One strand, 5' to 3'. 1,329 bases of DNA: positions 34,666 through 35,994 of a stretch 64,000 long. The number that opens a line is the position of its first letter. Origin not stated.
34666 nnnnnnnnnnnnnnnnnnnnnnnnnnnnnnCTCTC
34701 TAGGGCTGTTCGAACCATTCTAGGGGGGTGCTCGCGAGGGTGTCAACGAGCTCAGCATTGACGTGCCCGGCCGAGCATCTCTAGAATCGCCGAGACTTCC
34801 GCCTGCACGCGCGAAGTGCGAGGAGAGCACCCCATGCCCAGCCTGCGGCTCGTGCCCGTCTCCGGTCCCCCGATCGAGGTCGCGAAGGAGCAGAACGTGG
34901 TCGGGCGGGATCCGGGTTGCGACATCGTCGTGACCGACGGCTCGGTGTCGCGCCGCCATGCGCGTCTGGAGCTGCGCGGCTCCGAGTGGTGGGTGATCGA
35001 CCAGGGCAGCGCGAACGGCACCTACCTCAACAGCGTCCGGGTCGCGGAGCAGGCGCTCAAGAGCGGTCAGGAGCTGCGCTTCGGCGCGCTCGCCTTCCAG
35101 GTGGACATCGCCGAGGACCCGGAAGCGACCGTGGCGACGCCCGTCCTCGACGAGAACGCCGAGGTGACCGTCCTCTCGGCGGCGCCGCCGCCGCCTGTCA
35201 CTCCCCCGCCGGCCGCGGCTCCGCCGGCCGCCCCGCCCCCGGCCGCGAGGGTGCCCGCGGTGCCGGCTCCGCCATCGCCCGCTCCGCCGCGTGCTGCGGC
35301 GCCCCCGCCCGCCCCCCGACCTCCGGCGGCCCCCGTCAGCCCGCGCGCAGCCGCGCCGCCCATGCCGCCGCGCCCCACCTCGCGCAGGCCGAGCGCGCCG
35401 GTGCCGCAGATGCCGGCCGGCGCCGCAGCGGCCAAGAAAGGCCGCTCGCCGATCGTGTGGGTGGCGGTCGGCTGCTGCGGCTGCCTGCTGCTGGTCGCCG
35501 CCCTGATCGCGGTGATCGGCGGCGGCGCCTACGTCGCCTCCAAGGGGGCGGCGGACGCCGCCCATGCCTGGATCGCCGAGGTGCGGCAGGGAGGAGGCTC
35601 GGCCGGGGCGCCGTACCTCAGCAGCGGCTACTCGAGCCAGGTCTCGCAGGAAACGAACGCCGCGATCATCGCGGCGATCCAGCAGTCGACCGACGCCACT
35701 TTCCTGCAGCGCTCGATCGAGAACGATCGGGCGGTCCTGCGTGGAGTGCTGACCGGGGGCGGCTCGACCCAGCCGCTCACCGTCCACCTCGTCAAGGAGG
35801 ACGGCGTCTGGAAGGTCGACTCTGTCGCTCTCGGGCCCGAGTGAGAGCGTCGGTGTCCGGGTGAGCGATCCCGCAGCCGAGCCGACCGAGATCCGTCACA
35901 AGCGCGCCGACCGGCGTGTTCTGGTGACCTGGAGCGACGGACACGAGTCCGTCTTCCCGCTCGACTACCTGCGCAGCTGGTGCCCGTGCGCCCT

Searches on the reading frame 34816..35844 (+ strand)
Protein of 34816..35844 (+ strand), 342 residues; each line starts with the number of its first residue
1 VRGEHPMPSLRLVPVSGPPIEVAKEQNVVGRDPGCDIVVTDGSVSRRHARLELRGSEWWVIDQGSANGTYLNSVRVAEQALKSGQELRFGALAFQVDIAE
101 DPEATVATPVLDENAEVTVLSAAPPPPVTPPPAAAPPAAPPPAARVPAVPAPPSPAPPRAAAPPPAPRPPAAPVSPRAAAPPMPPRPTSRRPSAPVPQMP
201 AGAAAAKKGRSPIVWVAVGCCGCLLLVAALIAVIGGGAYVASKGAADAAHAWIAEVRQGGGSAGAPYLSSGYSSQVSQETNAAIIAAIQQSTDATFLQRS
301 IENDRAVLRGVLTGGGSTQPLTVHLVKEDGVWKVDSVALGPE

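Call 9: search_protein_families(library=pfam, proteins=[window:34816-35844:+])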
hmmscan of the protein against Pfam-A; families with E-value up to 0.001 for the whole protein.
window:34816-35844:+ (342 aa): 2 families
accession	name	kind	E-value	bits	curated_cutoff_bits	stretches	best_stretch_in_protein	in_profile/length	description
PF00498.31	FHA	-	6.4e-20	71.8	20.7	1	28-90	2-67/67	FHA domain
PF16697.10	Yop-YscD_cpl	-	1.4e-16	60.9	33.2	1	17-96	9-90/94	Inner membrane component of T3SS, cytoplasmic domain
